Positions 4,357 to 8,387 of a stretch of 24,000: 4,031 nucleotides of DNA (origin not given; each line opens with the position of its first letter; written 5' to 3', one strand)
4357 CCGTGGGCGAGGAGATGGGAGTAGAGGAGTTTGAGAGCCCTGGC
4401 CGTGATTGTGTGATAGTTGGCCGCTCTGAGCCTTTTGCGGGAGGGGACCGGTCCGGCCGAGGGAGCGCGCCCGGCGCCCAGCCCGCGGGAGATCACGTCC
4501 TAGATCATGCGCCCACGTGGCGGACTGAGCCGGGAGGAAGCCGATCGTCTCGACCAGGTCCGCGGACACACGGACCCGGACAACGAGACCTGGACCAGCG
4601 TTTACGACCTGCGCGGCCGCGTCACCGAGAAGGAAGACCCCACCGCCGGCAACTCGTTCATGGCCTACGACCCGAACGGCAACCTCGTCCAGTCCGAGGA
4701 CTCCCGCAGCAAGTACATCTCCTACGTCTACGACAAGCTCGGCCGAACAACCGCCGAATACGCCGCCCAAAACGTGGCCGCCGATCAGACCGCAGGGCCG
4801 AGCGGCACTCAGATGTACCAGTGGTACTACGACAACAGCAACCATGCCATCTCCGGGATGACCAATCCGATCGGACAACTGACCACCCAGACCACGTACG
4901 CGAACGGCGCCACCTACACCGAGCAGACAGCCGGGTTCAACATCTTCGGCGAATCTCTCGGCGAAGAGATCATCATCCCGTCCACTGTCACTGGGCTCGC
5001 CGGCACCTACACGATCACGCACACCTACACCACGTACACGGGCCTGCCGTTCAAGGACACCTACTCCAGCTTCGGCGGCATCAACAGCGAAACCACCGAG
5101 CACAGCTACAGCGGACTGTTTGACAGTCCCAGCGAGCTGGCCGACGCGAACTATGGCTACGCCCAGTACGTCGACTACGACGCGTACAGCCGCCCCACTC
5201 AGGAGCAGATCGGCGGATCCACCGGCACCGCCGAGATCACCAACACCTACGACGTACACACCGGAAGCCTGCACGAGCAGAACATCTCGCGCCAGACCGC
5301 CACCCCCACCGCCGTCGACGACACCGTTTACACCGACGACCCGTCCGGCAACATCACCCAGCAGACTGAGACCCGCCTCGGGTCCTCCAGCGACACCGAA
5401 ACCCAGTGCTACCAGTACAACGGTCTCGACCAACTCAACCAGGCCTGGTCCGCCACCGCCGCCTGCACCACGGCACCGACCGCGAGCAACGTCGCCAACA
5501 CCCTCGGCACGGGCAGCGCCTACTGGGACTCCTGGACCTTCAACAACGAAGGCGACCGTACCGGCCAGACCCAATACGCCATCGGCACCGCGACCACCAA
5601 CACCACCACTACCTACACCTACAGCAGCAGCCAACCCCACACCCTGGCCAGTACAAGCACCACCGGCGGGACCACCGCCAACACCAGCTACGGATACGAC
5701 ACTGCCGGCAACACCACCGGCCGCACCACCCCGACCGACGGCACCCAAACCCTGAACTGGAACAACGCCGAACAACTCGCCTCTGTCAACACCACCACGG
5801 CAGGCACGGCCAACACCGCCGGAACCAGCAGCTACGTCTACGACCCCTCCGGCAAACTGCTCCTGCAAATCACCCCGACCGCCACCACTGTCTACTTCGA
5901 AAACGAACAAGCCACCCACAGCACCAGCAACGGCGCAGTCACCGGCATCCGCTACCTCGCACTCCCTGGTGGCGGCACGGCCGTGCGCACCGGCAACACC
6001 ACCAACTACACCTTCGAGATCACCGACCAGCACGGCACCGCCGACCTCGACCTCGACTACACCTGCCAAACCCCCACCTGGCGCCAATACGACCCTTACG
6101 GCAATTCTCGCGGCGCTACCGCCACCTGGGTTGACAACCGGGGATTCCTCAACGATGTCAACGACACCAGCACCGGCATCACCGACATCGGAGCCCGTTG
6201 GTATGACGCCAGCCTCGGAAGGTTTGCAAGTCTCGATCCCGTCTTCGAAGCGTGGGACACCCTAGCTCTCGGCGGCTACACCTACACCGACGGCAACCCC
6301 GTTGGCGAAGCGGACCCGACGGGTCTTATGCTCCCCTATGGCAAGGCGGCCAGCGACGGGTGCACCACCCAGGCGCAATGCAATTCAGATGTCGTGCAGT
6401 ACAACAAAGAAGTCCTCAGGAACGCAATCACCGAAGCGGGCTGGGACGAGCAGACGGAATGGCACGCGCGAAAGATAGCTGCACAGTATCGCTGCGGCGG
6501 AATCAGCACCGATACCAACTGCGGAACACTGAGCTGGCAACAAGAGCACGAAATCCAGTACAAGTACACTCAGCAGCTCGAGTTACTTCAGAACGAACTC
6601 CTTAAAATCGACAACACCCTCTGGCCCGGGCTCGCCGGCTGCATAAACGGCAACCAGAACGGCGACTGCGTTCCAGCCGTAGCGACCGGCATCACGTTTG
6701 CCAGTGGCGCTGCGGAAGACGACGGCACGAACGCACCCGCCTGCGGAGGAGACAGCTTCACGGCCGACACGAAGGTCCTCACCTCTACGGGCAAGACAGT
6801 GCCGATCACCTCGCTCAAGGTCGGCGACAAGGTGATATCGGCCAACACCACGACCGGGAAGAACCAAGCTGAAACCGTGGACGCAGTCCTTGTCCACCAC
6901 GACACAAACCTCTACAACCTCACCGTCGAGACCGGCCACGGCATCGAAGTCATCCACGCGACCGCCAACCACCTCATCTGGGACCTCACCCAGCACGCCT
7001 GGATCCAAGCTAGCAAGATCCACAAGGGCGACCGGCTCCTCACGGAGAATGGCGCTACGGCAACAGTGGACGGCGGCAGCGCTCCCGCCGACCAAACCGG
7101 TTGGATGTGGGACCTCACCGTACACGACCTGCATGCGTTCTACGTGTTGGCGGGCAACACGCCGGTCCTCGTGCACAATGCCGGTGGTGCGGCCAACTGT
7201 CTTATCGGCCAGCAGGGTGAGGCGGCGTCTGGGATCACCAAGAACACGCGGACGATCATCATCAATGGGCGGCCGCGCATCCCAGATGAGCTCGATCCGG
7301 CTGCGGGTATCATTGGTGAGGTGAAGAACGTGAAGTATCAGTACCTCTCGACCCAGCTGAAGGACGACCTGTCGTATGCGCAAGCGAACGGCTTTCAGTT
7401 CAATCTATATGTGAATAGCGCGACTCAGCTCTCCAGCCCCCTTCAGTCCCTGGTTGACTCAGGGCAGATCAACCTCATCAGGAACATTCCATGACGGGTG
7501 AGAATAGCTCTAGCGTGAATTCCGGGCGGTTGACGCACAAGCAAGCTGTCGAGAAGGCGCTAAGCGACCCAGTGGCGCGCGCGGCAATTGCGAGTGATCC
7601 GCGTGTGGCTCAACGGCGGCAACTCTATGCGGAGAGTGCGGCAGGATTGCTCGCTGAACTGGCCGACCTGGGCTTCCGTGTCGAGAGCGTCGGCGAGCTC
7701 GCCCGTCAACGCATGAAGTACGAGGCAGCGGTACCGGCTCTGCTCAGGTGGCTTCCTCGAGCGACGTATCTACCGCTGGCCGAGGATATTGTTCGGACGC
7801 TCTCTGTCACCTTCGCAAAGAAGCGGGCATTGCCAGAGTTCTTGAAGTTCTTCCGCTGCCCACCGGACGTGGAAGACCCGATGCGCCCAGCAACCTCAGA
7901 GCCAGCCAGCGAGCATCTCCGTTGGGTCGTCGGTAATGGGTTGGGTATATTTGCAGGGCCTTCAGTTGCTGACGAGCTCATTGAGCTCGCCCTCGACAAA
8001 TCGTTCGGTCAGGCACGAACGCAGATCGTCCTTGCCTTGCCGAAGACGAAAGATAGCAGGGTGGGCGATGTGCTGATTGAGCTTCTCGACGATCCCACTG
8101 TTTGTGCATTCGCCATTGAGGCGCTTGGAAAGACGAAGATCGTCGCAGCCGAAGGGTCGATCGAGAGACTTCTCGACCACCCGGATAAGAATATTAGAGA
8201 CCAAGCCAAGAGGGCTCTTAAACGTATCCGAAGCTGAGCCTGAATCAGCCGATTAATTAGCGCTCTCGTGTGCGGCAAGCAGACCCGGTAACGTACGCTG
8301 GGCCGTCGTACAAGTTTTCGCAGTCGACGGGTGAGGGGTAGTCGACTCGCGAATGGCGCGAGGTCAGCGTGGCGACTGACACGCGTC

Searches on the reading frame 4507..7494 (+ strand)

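Call 82: search_protein_families(library=pfam, proteins=[window:4507-7494:+], max_evalue=0.001)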
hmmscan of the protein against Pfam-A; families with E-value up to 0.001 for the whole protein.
window:4507-7494:+ (995 aa): 4 families
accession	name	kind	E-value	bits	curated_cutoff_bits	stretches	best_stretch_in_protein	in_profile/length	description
PF15649.12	Tox-REase-7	-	5.3e-20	71.9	25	1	901-979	1-84/84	Restriction endonuclease fold toxin 7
PF07591.16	PT-HINT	-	7.3e-17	62.4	27.7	1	759-892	4-137/137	Pretoxin HINT domain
PF01079.26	Hint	-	1e-06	29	29.7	1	747-848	10-118/213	Hint module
PF05593.20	RHS_repeat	-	3.2e-05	24.7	22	0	54-84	1-31/38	RHS Repeat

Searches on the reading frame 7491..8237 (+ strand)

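Call 82: search_protein_families(library=pfam, proteins=[window:7491-8237:+], max_evalue=0.001)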
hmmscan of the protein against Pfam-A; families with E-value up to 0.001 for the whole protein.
window:7491-8237:+ (248 aa): 2 families
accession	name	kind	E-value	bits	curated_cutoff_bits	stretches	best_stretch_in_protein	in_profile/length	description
PF13646.12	HEAT_2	-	4.9e-11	43.2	27.7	1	193-247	2-59/88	HEAT repeats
PF03130.22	HEAT_PBS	-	0.00012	22.7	20.9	0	176-201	2-27/27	PBS lyase HEAT-like repeat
